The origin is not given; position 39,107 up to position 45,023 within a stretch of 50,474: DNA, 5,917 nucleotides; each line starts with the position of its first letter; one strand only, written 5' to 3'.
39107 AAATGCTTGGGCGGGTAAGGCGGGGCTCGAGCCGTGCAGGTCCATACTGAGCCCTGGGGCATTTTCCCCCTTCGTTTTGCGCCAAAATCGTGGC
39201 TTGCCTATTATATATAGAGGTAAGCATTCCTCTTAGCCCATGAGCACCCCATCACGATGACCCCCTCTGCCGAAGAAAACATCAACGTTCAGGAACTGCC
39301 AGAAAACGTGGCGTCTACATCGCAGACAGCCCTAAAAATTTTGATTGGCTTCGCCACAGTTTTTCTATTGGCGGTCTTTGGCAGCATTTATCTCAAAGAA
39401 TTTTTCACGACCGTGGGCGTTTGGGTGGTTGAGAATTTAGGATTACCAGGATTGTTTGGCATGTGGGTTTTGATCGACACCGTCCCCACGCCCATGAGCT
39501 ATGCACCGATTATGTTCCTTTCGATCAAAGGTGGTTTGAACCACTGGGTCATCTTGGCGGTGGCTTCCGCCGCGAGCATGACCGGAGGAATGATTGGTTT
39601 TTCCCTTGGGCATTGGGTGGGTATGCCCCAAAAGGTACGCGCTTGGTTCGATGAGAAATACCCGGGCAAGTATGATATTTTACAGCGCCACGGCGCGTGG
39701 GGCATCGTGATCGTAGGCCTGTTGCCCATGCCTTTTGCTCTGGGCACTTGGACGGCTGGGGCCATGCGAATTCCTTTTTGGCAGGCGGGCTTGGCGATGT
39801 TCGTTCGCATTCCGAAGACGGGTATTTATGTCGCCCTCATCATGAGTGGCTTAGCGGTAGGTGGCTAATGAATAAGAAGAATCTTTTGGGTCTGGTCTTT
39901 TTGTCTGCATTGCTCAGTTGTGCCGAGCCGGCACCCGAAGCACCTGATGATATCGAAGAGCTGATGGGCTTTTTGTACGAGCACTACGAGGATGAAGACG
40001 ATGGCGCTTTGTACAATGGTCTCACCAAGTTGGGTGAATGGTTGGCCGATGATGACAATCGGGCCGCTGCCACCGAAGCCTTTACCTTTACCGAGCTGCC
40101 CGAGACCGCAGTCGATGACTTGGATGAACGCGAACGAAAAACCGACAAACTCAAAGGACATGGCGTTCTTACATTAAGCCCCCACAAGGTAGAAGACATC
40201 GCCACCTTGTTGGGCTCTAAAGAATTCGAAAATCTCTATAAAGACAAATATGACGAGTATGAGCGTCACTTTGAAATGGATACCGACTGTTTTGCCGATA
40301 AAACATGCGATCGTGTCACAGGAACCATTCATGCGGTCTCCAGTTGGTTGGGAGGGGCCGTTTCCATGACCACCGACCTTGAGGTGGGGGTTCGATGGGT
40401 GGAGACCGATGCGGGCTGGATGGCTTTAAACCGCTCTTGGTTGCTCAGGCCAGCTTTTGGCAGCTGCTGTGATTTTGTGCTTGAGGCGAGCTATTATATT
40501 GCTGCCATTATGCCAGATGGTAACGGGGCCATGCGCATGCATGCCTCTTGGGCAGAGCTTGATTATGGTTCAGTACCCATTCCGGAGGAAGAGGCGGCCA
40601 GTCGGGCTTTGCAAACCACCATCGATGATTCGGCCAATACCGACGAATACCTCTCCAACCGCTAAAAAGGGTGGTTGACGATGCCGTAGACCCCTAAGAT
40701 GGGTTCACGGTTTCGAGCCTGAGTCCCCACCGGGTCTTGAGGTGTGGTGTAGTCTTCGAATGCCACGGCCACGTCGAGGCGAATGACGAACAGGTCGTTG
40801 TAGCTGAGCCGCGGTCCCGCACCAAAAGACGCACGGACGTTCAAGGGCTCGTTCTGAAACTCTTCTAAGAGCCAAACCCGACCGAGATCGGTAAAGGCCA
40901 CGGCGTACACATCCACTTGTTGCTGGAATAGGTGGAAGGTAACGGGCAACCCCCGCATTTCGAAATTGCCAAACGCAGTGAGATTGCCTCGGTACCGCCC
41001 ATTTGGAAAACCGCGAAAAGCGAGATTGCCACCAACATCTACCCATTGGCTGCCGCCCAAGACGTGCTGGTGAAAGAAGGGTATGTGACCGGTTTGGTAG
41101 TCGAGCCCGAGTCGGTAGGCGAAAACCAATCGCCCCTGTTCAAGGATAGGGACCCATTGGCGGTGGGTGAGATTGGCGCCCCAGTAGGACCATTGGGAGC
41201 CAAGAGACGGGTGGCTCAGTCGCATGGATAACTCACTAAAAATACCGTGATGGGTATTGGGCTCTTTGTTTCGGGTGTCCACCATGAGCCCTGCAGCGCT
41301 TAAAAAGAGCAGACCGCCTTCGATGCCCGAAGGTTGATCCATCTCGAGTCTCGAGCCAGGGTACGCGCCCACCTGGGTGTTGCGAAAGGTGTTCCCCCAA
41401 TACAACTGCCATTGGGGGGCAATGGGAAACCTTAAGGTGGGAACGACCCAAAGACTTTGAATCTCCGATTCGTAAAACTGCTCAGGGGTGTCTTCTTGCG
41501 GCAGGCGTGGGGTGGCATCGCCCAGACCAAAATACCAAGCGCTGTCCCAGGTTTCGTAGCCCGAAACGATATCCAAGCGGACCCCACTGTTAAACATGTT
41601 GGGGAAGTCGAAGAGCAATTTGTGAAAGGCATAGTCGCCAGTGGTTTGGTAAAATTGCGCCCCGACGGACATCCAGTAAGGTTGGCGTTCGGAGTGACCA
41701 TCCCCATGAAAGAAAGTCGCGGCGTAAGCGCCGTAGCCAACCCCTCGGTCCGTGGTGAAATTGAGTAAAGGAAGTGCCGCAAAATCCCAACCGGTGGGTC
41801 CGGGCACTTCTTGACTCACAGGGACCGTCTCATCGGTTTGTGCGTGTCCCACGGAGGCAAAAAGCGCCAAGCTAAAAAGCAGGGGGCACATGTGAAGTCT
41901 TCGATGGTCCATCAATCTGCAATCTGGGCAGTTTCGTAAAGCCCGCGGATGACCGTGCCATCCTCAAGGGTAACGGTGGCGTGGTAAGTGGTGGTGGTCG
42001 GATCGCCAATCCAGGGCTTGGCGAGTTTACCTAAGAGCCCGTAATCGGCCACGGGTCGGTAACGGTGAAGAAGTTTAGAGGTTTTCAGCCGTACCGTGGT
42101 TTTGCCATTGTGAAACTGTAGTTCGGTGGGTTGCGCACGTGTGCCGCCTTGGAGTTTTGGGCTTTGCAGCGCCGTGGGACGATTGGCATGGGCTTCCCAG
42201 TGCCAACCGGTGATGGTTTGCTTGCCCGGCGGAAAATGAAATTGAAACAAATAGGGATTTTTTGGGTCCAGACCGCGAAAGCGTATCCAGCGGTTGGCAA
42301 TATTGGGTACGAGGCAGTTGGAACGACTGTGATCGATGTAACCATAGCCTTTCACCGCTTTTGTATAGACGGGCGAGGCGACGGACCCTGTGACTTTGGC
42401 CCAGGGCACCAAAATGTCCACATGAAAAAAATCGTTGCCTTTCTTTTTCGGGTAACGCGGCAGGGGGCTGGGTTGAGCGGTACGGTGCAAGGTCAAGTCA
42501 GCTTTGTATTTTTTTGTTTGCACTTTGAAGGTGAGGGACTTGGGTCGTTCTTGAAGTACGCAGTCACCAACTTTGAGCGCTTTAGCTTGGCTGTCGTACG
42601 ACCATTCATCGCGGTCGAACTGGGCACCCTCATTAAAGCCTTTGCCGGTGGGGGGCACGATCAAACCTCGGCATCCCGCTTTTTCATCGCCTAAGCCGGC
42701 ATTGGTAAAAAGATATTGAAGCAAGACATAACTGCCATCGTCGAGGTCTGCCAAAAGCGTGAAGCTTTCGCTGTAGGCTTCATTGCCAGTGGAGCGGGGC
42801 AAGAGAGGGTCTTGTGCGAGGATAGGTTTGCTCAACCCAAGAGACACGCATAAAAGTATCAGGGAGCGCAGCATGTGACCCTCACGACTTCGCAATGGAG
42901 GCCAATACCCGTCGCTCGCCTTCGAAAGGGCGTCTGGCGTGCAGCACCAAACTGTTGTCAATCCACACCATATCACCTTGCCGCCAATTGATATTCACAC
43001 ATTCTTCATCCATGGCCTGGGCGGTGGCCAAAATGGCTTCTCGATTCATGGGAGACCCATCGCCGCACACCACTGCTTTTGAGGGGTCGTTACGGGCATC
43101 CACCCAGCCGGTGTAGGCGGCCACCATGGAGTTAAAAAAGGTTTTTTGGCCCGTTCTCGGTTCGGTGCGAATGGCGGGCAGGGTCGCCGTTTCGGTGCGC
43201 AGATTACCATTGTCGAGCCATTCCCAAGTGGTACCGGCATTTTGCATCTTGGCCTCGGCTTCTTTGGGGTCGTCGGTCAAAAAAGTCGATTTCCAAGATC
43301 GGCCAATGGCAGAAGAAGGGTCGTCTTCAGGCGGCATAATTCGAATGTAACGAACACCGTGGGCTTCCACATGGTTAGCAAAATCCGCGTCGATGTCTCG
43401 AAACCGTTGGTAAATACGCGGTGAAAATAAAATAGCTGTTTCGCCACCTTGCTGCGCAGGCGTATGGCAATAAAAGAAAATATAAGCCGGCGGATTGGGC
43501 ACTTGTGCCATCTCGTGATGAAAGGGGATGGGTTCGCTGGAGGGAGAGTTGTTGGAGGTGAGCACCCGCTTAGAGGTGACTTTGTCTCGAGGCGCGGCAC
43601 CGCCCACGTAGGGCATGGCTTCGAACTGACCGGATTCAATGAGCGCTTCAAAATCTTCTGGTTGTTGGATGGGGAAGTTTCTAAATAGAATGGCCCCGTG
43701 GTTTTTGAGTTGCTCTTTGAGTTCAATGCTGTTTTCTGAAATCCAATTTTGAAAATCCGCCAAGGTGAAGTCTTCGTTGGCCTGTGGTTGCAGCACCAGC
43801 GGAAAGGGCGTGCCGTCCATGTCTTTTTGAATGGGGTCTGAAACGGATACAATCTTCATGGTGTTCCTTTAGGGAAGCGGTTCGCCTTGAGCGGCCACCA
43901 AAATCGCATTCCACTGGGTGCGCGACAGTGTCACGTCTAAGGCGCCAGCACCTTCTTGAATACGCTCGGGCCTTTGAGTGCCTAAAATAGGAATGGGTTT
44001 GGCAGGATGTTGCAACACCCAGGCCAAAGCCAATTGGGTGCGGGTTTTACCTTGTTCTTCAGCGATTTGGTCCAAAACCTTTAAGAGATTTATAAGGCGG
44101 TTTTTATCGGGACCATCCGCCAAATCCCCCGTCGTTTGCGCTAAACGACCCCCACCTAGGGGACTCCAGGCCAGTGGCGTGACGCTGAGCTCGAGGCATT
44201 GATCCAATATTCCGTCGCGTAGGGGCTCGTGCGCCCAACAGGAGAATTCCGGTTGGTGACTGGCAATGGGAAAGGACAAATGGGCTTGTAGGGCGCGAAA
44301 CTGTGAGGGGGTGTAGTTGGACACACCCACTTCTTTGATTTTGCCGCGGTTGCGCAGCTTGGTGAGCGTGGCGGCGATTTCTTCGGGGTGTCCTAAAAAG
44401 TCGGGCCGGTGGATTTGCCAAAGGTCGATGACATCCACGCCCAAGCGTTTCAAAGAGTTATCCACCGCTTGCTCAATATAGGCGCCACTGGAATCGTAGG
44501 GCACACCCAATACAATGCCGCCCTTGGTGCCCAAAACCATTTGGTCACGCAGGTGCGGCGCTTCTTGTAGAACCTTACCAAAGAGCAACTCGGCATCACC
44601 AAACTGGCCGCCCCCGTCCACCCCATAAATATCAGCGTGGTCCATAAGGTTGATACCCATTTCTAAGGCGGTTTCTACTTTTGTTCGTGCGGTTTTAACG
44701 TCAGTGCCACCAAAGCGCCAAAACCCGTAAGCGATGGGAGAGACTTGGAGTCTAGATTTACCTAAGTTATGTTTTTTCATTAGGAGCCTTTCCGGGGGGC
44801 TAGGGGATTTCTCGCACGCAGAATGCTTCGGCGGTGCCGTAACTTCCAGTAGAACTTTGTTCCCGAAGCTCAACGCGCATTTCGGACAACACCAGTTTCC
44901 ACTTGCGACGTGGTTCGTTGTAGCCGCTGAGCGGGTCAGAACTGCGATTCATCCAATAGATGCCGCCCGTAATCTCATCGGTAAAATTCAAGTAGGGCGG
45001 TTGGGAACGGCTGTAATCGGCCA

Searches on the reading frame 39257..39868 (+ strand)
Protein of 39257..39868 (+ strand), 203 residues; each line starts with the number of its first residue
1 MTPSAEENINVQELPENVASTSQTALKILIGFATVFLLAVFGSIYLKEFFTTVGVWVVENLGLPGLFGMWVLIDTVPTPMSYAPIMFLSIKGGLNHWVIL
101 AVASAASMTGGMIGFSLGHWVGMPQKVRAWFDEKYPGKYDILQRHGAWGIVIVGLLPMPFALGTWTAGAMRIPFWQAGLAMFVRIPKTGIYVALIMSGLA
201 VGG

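Call 8: search_protein_families(library=pfam, proteins=[window:39257-39868:+], max_evalue=0.001)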
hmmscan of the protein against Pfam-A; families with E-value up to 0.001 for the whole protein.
window:39257-39868:+ (203 aa): 1 family
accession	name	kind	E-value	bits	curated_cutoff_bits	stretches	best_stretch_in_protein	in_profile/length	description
PF09335.16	VTT_dom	-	3.8e-11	44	33.9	1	95-195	15-121/123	VTT domain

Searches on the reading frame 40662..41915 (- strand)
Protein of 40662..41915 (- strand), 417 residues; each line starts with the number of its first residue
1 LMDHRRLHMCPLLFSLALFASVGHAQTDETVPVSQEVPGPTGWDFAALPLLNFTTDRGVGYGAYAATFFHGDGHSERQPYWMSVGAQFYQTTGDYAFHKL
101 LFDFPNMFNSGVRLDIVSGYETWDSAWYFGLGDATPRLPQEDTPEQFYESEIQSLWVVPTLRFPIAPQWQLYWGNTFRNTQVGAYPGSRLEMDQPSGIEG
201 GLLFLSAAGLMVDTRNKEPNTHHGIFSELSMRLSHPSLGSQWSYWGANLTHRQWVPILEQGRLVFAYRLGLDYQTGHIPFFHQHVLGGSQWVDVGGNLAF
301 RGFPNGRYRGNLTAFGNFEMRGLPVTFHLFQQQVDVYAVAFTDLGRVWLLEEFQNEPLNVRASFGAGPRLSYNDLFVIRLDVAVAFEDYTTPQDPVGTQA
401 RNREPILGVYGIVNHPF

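Call 8: search_protein_families(library=pfam, proteins=[window:40662-41915:-], max_evalue=0.001)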
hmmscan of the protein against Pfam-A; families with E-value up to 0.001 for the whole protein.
window:40662-41915:- (417 aa): 1 family
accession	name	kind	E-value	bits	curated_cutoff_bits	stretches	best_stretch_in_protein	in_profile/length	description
PF01103.29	Omp85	-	9.4e-18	65.2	24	1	104-391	28-311/325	Omp85 superfamily domain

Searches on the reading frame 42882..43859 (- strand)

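Call 85: search_protein_families(library=pfam, proteins=[window:42882-43859:-], max_evalue=0.001)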
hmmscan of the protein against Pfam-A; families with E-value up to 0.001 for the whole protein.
window:42882-43859:- (325 aa): 1 family
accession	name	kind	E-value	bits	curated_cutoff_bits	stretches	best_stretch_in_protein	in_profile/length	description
PF02668.22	TauD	-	9.6e-36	124.5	27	1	26-319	9-263/267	Taurine catabolism dioxygenase TauD, TfdA family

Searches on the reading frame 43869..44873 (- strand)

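Call 85: search_protein_families(library=pfam, proteins=[window:43869-44873:-], max_evalue=0.001)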
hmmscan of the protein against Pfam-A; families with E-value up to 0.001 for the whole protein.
window:43869-44873:- (334 aa): 1 family
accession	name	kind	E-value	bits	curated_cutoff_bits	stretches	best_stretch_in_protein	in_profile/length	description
PF00248.27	Aldo_ket_red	-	1e-58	199.2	24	1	46-324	1-286/291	Aldo/keto reductase family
